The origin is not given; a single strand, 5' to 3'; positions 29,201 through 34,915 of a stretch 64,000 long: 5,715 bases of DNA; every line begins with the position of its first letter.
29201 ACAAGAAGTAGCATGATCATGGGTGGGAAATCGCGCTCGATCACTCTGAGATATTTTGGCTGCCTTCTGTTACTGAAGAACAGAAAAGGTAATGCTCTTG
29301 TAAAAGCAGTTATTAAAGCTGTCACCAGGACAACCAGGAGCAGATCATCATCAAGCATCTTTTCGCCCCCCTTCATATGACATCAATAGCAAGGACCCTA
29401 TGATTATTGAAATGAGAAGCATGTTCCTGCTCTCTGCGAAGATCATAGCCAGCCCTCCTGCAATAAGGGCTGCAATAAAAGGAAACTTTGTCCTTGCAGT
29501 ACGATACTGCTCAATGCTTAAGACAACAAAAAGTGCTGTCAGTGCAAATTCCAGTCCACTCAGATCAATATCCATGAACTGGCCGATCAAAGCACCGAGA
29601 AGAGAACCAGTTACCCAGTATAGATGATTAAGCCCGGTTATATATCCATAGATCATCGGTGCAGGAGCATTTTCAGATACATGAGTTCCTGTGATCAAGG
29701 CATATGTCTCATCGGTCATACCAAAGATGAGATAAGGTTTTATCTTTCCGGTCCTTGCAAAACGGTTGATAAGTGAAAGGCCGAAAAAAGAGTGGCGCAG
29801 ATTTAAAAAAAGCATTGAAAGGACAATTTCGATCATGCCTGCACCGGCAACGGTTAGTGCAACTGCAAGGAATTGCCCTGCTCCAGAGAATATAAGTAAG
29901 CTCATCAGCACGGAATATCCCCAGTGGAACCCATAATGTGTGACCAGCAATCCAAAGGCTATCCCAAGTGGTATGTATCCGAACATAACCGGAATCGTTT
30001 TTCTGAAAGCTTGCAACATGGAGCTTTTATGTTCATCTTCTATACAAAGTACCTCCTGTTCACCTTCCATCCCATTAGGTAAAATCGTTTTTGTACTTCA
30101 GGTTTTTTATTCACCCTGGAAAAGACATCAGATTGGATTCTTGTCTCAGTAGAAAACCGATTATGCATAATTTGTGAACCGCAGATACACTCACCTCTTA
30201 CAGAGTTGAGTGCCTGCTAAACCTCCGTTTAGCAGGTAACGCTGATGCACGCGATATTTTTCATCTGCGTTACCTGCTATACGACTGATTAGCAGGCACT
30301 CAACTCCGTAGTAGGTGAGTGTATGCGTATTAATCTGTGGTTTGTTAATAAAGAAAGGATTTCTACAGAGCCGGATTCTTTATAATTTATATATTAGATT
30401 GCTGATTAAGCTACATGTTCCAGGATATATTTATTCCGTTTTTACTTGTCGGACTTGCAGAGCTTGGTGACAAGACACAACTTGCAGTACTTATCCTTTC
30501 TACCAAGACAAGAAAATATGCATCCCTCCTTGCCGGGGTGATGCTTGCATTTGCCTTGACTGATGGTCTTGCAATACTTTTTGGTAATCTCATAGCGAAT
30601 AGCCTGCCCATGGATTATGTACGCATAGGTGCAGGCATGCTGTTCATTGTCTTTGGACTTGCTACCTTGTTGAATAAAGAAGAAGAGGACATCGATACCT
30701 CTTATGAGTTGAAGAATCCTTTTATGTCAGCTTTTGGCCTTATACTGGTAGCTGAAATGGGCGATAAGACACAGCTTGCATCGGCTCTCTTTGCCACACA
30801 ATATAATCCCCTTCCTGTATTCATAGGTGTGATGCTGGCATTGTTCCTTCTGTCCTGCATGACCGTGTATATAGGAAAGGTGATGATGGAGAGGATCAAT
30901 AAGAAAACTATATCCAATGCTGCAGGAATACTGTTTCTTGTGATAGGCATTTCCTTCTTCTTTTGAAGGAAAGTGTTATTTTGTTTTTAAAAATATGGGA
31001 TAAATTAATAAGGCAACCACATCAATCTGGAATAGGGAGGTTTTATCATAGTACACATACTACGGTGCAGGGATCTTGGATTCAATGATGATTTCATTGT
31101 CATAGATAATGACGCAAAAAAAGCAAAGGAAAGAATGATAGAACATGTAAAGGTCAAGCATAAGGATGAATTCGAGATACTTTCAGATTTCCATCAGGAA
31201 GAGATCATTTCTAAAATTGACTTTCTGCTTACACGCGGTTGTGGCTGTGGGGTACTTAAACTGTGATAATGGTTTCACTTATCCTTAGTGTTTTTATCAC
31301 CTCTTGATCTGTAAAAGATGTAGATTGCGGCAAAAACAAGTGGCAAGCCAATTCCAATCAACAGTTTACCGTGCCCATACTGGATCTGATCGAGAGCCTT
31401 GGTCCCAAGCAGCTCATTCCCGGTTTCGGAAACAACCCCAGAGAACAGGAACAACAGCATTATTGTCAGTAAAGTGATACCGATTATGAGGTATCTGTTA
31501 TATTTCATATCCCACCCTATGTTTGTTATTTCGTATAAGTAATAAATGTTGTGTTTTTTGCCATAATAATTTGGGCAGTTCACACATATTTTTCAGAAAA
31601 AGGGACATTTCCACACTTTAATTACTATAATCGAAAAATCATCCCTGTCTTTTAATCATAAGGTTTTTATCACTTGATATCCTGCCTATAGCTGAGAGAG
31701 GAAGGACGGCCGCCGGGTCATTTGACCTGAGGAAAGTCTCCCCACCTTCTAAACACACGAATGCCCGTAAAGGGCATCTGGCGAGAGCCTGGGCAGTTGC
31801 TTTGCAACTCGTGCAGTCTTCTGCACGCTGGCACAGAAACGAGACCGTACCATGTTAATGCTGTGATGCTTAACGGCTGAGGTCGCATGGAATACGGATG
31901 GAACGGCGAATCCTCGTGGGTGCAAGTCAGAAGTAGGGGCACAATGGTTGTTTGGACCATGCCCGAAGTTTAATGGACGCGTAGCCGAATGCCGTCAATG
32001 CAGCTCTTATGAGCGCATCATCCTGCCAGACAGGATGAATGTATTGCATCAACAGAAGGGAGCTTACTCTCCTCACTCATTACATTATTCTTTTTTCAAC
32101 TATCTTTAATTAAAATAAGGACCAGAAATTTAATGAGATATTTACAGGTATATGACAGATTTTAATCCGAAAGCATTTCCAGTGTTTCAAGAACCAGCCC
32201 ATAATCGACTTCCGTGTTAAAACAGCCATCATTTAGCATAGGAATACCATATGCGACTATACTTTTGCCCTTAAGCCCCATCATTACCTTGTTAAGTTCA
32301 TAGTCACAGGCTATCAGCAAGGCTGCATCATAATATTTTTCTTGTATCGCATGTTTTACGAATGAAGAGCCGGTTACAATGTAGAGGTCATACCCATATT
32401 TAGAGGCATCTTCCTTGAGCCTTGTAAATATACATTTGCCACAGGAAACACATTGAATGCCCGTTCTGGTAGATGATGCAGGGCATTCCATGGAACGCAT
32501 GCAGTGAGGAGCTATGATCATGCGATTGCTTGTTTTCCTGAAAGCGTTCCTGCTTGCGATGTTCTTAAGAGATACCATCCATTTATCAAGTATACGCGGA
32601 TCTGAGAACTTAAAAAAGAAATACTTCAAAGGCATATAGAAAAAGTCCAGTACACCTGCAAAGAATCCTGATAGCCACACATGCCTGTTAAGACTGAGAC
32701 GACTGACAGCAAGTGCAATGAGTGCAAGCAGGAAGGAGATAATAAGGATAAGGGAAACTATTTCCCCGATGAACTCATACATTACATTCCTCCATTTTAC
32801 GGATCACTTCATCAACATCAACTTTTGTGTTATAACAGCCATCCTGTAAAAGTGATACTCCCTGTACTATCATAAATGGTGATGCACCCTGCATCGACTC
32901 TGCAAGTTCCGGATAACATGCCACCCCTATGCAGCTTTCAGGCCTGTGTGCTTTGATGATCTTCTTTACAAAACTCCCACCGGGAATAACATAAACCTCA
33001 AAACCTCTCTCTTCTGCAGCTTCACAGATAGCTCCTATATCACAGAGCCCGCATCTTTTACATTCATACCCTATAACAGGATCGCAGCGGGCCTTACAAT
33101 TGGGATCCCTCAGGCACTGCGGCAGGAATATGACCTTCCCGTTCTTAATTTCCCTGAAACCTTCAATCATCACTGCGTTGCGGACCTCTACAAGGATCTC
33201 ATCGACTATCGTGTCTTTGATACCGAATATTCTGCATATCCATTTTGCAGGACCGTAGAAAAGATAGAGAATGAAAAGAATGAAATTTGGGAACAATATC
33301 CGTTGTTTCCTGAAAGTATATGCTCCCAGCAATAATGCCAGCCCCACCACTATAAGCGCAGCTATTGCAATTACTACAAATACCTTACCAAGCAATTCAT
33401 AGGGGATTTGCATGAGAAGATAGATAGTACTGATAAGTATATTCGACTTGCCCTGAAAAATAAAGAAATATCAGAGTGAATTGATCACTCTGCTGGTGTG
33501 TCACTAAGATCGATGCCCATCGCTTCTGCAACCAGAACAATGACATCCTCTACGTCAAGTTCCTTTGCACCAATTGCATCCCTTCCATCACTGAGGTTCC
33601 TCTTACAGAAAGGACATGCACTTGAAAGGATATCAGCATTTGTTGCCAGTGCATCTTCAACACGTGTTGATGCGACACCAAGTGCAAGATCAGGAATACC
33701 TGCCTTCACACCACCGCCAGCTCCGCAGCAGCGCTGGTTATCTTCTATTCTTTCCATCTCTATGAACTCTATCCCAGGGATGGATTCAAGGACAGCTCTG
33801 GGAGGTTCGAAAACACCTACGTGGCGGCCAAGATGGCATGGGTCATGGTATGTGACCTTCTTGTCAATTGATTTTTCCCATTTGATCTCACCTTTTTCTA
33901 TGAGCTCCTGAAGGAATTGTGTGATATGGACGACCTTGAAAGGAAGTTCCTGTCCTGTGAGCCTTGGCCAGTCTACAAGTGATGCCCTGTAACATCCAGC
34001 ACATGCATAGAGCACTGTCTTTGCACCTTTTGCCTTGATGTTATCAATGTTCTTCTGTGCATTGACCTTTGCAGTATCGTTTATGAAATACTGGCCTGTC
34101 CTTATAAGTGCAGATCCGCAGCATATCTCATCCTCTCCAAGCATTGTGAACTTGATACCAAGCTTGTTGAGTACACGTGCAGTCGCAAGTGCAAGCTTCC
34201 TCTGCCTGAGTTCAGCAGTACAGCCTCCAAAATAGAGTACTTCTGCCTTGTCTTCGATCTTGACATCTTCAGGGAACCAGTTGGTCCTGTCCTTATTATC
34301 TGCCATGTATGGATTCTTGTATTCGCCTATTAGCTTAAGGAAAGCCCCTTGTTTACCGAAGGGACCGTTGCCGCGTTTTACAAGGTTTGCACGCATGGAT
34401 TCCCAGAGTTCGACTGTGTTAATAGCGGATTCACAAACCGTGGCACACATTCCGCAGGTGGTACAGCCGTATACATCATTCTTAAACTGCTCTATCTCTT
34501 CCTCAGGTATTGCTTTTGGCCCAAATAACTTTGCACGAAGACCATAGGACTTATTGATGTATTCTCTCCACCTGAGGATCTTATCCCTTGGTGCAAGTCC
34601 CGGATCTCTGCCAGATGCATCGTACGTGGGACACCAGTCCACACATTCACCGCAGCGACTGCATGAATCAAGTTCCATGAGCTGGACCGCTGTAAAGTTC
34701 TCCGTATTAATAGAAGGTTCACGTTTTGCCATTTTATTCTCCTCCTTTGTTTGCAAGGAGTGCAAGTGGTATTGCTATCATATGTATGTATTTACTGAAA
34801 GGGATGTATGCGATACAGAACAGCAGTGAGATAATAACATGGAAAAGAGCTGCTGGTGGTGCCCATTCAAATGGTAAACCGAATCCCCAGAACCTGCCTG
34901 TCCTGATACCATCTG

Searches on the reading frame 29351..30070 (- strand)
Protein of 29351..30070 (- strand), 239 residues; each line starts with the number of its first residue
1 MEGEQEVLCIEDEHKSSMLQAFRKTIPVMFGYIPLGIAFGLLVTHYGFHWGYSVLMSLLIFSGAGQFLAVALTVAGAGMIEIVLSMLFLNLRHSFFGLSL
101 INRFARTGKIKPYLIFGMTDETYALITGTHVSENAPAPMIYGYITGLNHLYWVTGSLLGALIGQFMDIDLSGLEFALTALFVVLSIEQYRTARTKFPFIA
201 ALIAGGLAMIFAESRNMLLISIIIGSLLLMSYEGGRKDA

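Call 60: search_protein_families(library=pfam, proteins=[window:29351-30070:-], max_evalue=0.00001)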
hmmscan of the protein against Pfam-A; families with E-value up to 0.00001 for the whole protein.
window:29351-30070:- (239 aa): 1 family
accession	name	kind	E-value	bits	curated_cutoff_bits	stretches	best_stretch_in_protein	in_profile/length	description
PF03591.19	AzlC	-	1.1e-38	133.3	32.1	1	27-165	1-136/137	AzlC protein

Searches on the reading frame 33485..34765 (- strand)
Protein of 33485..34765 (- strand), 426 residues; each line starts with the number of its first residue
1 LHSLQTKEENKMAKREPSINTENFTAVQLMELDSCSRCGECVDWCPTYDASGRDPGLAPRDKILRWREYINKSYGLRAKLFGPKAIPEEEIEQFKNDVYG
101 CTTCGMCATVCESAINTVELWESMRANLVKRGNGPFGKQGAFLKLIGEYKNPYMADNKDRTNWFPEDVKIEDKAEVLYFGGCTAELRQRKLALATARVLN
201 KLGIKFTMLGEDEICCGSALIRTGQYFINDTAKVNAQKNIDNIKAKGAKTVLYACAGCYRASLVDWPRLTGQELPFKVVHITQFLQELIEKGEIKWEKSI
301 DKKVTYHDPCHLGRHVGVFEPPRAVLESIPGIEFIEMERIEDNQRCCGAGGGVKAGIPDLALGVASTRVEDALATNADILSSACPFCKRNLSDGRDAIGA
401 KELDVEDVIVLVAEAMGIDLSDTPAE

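Call 60: search_protein_families(library=pfam, proteins=[window:33485-34765:-], max_evalue=0.00001)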
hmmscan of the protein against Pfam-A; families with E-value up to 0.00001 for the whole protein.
window:33485-34765:- (426 aa): 4 families
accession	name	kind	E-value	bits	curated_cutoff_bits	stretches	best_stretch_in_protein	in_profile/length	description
PF02754.22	CCG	-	2.1e-33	114.7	20.6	2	304-391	1-84/85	Cysteine-rich domain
PF13183.11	Fer4_8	-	7.6e-12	46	27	1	31-114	1-67/68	4Fe-4S dicluster domain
PF13534.11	Fer4_17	-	2.4e-07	31.6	22.2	1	34-115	1-60/61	4Fe-4S dicluster domain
PF13187.11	Fer4_9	-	8.4e-06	26.2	27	0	25-47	34-49/52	4Fe-4S dicluster domain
